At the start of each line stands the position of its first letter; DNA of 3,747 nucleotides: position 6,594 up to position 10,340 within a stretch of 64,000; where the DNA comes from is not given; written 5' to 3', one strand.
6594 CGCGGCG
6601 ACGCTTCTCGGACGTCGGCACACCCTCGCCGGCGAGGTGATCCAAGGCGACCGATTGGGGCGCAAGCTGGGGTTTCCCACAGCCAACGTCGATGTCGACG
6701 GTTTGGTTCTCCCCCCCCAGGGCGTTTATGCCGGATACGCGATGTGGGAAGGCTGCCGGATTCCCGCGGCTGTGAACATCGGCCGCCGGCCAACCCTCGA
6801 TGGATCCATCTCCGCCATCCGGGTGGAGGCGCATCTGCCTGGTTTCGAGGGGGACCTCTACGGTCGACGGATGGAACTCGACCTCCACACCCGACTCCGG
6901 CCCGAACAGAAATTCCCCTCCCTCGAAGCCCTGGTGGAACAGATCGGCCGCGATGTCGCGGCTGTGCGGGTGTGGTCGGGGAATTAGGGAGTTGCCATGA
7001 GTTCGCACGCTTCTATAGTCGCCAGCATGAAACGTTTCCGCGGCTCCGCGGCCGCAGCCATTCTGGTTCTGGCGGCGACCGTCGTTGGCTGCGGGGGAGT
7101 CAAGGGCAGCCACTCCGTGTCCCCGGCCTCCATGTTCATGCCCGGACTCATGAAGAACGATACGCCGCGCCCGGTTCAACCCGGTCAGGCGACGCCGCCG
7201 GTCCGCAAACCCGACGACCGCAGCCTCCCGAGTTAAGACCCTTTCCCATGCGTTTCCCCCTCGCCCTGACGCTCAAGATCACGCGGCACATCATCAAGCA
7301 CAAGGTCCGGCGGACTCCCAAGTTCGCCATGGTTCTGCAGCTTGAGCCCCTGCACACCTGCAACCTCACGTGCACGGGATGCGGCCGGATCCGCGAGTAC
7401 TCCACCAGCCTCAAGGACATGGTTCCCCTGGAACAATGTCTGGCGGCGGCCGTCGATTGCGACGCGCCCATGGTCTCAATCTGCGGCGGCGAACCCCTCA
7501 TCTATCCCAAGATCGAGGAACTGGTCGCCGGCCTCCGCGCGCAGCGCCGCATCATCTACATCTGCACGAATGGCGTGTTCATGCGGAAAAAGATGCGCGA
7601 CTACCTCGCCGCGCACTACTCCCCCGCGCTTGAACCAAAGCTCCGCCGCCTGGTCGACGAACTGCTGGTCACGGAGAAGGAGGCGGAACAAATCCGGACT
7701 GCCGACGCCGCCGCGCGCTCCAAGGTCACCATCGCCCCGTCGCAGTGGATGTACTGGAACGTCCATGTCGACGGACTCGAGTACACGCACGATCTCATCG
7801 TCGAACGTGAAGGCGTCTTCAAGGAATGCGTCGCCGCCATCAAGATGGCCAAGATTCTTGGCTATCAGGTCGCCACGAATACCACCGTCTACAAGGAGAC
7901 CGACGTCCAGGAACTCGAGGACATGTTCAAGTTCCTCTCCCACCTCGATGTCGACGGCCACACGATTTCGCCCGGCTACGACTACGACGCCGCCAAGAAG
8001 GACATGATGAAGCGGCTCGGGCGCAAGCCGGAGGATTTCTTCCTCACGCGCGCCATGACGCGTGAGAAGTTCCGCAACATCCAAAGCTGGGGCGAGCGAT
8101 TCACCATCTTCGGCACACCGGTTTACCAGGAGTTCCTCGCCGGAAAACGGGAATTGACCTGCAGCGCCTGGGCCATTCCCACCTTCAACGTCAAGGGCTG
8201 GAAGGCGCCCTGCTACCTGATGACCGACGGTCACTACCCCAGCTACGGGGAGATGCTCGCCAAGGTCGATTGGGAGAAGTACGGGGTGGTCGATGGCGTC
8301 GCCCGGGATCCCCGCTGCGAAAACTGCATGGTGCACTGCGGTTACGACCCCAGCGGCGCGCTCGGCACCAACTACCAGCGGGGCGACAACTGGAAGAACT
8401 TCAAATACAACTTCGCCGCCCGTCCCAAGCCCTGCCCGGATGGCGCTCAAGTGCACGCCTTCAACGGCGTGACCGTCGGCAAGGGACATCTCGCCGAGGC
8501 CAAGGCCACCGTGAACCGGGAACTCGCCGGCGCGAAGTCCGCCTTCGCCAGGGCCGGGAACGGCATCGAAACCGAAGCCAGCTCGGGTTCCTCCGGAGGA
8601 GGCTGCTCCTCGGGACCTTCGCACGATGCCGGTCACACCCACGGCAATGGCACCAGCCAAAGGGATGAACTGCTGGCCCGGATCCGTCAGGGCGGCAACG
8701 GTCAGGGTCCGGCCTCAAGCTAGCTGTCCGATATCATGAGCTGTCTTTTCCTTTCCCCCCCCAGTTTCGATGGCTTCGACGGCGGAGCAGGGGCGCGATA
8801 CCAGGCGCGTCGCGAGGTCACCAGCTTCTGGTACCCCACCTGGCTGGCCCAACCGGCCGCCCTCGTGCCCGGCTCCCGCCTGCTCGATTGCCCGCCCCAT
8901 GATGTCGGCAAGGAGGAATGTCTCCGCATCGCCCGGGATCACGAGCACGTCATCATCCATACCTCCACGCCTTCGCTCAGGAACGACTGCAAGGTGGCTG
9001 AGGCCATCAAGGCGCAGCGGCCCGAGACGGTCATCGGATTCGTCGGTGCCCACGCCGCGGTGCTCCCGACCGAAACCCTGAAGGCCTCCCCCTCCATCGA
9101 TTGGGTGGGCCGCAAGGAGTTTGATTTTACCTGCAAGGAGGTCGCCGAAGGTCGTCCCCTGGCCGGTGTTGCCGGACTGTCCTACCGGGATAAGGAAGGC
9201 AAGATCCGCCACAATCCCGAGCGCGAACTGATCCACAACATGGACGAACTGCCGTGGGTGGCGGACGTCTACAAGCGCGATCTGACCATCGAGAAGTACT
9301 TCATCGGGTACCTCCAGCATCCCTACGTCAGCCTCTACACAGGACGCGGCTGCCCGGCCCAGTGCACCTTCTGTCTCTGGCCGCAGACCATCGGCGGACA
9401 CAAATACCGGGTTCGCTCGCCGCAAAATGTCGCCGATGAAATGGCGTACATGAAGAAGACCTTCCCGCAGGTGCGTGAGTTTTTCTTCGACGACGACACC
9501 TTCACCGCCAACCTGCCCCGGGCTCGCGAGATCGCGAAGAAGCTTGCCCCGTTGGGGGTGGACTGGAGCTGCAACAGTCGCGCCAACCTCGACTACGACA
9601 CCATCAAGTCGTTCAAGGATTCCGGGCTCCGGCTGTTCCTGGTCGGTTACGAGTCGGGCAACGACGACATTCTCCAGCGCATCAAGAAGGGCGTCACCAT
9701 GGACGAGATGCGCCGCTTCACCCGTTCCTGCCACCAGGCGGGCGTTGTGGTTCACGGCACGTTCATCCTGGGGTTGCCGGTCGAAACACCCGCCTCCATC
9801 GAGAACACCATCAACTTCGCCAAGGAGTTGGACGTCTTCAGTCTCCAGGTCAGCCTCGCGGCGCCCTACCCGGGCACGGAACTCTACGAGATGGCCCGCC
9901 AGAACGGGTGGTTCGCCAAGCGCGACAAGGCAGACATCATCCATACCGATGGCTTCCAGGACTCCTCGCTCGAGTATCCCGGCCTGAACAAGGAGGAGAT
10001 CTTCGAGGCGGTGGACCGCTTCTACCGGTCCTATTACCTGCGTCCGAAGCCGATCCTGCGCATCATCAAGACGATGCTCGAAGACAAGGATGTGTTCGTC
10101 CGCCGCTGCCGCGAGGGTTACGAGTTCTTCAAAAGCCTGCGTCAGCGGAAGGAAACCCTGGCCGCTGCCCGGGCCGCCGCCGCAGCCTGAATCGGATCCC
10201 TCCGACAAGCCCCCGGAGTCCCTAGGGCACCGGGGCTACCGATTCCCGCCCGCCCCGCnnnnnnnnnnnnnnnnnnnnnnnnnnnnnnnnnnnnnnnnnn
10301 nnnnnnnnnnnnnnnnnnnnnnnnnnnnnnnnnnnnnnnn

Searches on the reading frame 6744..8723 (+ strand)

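Call 98: search_protein_families(library=pfam, proteins=[window:6744-8723:+], max_evalue=0.001)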
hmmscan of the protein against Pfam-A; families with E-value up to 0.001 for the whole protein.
window:6744-8723:+ (659 aa): 2 families
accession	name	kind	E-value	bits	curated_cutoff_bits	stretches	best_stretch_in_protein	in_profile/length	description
PF11946.13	DUF3463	-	4.1e-38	130.7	31.3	1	407-545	2-127/134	Domain of unknown function (DUF3463)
PF04055.27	Radical_SAM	-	2.5e-11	44.5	29.5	1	202-289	3-99/166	Radical SAM superfamily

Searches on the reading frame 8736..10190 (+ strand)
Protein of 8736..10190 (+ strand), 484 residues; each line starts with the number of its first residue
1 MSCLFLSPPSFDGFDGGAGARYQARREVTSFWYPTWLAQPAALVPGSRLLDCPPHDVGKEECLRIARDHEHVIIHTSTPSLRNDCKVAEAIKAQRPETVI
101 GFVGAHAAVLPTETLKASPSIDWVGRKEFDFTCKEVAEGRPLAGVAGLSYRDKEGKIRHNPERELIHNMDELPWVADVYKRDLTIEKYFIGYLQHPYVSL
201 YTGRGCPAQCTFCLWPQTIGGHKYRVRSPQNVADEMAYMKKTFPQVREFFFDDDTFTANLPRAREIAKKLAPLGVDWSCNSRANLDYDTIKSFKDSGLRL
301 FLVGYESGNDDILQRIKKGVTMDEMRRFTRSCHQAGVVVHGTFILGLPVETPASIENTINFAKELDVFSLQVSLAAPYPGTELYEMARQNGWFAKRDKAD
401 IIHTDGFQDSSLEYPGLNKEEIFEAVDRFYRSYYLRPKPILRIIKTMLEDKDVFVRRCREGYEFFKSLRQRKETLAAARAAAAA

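Call 98: search_protein_families(library=pfam, proteins=[window:8736-10190:+], max_evalue=0.001)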
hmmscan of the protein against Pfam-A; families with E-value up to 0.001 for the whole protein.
window:8736-10190:+ (484 aa): 2 families
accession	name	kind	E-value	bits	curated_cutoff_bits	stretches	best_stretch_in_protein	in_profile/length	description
PF04055.27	Radical_SAM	-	7e-21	75.5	29.5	1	201-362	2-166/166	Radical SAM superfamily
PF02310.24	B12-binding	-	3.6e-07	30.5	32.1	1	27-135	7-119/121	B12 binding domain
